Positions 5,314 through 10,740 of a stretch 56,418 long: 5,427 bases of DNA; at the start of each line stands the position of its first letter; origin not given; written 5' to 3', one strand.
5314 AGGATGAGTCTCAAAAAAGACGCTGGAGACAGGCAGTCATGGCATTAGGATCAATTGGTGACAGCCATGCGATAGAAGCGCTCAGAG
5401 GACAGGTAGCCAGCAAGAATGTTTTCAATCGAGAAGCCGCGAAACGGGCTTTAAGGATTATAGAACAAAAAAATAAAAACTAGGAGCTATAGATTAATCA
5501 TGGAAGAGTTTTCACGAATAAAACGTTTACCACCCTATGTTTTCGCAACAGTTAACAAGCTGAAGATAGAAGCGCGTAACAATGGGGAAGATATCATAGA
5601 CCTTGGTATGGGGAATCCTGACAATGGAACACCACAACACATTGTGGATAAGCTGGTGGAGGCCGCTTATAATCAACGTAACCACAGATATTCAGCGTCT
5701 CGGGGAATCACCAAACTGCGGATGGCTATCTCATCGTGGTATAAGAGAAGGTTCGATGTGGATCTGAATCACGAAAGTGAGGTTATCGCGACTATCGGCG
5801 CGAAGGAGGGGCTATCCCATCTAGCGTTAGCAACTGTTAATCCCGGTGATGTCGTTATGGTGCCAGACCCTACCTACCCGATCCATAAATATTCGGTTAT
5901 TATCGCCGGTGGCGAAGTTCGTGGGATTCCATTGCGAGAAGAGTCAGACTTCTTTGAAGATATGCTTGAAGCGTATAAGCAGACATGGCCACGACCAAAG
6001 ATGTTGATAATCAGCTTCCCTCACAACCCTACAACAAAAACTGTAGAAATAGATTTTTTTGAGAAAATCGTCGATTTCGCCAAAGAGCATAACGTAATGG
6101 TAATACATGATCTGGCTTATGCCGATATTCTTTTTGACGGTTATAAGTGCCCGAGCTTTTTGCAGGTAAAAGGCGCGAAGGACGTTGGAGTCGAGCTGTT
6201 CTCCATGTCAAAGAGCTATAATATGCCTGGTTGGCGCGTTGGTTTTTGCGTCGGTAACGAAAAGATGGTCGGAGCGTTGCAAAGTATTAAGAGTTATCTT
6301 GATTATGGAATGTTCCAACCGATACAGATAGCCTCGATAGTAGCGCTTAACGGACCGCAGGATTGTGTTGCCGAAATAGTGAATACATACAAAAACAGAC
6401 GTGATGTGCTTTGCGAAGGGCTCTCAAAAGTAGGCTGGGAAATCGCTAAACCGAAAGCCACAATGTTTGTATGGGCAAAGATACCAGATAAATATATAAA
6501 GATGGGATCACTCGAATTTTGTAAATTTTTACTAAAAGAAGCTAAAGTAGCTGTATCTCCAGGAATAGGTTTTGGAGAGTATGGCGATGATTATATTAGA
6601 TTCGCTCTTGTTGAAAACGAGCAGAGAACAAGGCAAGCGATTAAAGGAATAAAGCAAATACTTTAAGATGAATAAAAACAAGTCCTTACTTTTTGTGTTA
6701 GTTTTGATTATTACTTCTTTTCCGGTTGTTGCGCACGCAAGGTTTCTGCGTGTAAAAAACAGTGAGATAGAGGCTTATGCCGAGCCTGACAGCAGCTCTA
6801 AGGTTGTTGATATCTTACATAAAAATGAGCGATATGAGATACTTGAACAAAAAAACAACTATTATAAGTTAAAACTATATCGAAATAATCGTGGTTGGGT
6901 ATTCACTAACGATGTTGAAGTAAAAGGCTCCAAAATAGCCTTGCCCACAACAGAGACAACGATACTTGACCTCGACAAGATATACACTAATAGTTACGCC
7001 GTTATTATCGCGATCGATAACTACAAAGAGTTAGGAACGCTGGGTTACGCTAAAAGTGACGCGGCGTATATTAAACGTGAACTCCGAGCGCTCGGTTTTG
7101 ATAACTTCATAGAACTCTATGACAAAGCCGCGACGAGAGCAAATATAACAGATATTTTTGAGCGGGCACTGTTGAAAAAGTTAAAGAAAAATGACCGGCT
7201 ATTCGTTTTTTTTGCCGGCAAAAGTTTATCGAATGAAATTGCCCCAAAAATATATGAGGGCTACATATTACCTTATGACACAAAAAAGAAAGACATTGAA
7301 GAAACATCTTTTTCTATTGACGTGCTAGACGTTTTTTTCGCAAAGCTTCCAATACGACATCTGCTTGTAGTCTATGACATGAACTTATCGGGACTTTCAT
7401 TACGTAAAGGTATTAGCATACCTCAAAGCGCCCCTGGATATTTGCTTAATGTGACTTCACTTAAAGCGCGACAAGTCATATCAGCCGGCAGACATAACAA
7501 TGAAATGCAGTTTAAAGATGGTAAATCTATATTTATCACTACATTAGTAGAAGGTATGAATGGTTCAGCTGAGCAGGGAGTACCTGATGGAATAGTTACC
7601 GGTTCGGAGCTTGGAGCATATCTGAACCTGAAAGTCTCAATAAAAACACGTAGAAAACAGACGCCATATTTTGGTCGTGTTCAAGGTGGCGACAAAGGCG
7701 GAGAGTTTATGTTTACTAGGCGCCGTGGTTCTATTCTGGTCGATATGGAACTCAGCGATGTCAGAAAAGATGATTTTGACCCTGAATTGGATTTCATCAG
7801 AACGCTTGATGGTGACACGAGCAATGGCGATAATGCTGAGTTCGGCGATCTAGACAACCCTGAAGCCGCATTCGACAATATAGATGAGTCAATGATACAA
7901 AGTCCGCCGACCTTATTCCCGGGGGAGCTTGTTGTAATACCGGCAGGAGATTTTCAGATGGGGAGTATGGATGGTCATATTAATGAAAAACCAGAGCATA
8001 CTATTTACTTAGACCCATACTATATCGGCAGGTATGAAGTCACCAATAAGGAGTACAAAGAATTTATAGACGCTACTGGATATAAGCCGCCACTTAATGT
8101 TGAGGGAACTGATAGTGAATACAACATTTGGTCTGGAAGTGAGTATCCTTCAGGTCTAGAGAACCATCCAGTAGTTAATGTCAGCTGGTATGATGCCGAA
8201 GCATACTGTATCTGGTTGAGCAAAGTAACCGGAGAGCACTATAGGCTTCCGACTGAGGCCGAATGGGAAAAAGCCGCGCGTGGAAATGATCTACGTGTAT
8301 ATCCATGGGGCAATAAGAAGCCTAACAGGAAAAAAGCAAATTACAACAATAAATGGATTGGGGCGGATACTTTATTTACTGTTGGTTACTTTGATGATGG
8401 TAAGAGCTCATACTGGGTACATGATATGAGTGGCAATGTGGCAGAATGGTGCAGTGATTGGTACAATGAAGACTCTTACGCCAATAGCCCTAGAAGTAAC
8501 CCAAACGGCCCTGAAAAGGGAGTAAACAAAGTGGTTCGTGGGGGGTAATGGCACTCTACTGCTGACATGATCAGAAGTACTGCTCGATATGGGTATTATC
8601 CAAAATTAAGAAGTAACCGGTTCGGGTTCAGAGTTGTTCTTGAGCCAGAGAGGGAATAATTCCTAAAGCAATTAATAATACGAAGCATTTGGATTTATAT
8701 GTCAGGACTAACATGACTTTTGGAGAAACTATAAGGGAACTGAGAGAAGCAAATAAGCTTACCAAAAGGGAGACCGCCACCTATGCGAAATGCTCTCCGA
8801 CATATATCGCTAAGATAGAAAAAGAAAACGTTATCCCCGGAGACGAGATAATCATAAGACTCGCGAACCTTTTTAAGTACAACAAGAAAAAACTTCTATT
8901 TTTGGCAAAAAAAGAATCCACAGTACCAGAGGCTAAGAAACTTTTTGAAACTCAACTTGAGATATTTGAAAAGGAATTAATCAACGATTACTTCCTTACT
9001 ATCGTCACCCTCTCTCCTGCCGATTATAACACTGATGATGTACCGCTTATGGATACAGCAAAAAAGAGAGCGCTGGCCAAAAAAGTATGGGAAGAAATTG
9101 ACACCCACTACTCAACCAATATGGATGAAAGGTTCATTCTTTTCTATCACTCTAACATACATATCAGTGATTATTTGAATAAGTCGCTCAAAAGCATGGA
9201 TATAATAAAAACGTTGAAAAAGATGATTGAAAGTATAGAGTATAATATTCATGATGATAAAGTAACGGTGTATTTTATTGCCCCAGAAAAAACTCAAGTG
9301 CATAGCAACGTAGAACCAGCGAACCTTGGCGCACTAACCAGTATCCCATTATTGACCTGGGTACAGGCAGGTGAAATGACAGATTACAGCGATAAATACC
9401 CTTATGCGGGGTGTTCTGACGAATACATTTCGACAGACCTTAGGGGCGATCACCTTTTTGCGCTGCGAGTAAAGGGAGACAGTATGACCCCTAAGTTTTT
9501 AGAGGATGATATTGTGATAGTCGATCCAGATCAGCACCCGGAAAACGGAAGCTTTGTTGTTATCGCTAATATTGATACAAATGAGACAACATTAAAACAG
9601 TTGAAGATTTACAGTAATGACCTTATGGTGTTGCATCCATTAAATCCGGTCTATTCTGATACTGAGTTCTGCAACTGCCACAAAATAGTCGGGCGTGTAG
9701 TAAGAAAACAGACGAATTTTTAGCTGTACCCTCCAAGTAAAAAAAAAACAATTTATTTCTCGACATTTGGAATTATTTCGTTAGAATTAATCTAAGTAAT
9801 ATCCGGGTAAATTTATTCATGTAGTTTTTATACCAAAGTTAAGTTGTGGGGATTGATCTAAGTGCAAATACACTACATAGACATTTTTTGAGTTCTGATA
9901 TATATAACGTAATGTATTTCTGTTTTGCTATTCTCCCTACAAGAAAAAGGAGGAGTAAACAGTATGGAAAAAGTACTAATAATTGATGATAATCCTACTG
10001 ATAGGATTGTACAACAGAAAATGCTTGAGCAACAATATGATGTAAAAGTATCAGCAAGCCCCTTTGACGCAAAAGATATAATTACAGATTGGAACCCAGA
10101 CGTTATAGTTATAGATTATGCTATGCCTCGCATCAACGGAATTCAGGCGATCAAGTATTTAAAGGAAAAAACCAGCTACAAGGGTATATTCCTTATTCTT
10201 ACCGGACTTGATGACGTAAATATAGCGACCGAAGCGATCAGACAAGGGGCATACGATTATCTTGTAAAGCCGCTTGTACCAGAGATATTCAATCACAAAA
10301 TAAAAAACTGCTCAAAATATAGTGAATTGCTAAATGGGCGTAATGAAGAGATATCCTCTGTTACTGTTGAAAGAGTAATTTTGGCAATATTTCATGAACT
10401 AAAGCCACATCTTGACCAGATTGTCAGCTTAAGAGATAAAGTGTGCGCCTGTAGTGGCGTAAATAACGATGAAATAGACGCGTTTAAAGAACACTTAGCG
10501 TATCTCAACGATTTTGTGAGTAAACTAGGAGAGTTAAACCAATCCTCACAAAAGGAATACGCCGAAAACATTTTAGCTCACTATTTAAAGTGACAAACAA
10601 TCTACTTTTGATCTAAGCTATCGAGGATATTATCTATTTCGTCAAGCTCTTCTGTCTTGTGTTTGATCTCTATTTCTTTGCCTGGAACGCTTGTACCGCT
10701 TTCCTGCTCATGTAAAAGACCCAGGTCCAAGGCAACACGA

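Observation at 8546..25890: Three single-codon TAA interruptions in intact conserved genes within 18 kb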

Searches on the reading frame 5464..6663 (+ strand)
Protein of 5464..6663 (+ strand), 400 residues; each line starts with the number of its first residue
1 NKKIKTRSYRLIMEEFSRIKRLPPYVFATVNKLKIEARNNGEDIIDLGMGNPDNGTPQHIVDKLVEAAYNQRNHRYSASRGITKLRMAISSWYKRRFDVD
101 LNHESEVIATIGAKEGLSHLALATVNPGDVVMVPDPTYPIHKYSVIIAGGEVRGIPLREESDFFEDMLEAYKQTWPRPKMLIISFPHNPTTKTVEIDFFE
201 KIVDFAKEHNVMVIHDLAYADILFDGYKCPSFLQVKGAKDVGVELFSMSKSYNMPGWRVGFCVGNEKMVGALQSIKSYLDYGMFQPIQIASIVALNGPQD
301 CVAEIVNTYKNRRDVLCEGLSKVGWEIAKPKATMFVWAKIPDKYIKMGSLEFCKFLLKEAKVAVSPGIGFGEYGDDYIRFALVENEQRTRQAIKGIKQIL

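Call 15: search_protein_families(library=pfam, proteins=[window:5464-6663:+], max_evalue=1e-8)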
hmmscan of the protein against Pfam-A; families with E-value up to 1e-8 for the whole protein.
window:5464-6663:+ (400 aa): 1 family
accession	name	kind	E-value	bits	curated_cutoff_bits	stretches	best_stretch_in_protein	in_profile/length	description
PF00155.27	Aminotran_1_2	-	2.2e-63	215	19.7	1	43-391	2-356/361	Aminotransferase class I and II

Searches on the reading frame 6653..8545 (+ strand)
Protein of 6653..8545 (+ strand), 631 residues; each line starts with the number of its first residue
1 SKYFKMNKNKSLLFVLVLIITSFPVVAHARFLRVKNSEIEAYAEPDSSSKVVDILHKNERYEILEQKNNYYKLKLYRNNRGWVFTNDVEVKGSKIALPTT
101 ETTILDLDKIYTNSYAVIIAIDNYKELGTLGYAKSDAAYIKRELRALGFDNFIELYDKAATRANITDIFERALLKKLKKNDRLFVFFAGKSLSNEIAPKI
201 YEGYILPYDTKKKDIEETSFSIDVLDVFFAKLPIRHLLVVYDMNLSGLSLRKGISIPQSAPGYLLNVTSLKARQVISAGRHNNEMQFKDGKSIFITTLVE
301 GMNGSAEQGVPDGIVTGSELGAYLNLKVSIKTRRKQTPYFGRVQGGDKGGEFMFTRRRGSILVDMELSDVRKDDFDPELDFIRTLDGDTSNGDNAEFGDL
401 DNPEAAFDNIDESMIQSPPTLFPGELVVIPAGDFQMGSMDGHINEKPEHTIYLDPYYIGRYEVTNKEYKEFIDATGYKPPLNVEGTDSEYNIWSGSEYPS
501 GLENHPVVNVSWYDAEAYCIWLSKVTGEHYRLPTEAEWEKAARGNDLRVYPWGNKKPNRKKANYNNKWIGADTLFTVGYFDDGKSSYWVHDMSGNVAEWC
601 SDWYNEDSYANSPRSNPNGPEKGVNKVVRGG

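Call 6: search_protein_families(library=ncbifam, proteins=[window:6653-8545:+], max_evalue=0.00001)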
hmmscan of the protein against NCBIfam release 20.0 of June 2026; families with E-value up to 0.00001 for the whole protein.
window:6653-8545:+ (631 aa): 6 families
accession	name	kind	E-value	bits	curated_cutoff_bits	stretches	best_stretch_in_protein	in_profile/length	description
TIGR03525.2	GldK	equivalog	1.6e-29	103.4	350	2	503-631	218-373/408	T9SS ring complex lipoprotein PorK/GldK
NF051459.1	pyoverdine_PvdO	equivalog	1.3e-25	90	500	1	425-614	35-228/280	dihydropyoverdine dehydrogenase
TIGR03440.2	egtB_TIGR03440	equivalog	3e-21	76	360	2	503-605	272-353/413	ergothioneine biosynthesis protein EgtB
NF041186.1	SenA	equivalog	1.9e-20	73.6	420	1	425-631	169-350/382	selenoneine synthase SenA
TIGR04344.1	ovoA_Nterm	equivalog_domain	9.9e-13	47.7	400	1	508-603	298-383/444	5-histidylcysteine sulfoxide synthase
TIGR02171.1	Fb_sc_TIGR02171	subfamily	8e-07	27.4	544.35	0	444-606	60-220/912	TIGR02171 family lipoprotein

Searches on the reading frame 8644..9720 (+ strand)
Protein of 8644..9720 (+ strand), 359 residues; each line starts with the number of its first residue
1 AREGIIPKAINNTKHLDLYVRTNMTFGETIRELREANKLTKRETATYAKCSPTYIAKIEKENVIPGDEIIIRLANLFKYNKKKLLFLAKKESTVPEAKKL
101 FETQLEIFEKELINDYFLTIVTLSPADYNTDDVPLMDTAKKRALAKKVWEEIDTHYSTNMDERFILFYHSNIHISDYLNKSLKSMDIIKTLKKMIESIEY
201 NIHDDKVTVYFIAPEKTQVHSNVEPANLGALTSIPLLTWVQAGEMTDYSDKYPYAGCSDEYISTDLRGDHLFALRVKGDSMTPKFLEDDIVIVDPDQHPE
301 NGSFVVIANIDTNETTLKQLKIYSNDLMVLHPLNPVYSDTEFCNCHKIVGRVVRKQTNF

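Call 6: search_protein_families(library=ncbifam, proteins=[window:8644-9720:+], max_evalue=0.00001)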
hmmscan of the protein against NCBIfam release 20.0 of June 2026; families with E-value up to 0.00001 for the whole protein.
window:8644-9720:+ (359 aa): 3 families
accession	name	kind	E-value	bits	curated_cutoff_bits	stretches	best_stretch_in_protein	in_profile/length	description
NF007621.2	PRK10276.1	subfamily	1.8e-09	37.6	110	1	271-346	29-102/115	translesion error-prone DNA polymerase V autoproteolytic subunit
TIGR00498.1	lexA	equivalog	3.2e-09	36.7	110.95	1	233-353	79-196/203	transcriptional repressor LexA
NF041951.1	phage_RstR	subfamily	7.6e-06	26.2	80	0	24-105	1-84/108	RstR family transcriptional repressor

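Call 18: search_protein_families(library=pfam, proteins=[window:8644-9720:+], max_evalue=0.00001)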
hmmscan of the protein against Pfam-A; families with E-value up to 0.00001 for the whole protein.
window:8644-9720:+ (359 aa): 4 families
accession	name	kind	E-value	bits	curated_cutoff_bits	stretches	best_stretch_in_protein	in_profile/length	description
PF00717.28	Peptidase_S24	-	1.2e-22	80.3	23.3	1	235-353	1-116/116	Peptidase S24-like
PF12844.13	HTH_19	-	6.2e-11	42.5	30.2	1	27-85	1-59/64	Helix-turn-helix domain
PF01381.28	HTH_3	-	8.9e-09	35.7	23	1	30-79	1-50/55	Helix-turn-helix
PF13560.12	HTH_31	-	5.5e-08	33.4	27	1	26-77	2-54/64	Helix-turn-helix domain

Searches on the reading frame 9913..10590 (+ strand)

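Call 6: search_protein_families(library=ncbifam, proteins=[window:9913-10590:+], max_evalue=0.00001)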
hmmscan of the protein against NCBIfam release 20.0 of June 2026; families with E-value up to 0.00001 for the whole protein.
window:9913-10590:+ (226 aa): 70 families (the best 25 are shown)
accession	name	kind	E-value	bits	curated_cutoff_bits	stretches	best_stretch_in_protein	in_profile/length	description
NF047793.1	ResRegPgtA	equivalog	5e-18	65.1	650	1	18-133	5-120/414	two-component system response regulator PgtA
NF008469.0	PRK11361.1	equivalog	8.5e-17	61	714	1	17-122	3-108/461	acetoacetate metabolism transcriptional regulator AtoC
NF006900.1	PRK09390.1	equivalog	2.4e-16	59.9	255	1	19-150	5-136/203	response regulator FixJ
NF001965.0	PRK00742.1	subfamily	1.7e-15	57.1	293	1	19-147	4-130/357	chemotaxis-specific protein-glutamate methyltransferase CheB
NF045944.1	ResRegRpaBCyano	equivalog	2.7e-15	56.4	330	1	22-139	1-117/229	response regulator transcription factor RpaB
NF047465.1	hybrid_HK_LvrA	exception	1.1e-14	53.4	1200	1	14-166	463-614/819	hybrid histidine kinase/response regulator LvrA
NF008677.0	PRK11697.1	equivalog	1.5e-14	53.9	246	1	19-136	2-118/238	two-component system response regulator BtsR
TIGR02875.1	spore_0_A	equivalog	1.6e-14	53.8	200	1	20-138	4-126/262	sporulation transcription factor Spo0A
TIGR02154.1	PhoB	equivalog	2e-14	53.4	296.2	1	19-133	3-119/226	phosphate regulon transcriptional regulator PhoB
NF007135.0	PRK09581.1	equivalog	4.9e-14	52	474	1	19-136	3-122/457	PleD family two-component system response regulator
NF045505.1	RR_RssB_Pseudo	equivalog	3.1e-13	49.5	700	1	16-135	3-123/394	two-component system response regulator RssB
TIGR01387.1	cztR_silR_copR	subfamily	5.1e-13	49.2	279.2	1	21-159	1-139/218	heavy metal response regulator transcription factor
NF007935.0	PRK10651.1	equivalog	1.5e-12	47.2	250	1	18-134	6-124/216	two-component system response regulator NarL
TIGR01818.1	ntrC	equivalog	2.6e-12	46.3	558.6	1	21-121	1-101/463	nitrogen regulation protein NR(I)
NF050064.1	BlResRespRegCbrR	equivalog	3.3e-12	46.1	600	1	2-197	108-305/415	bile resistance response regulator CbrR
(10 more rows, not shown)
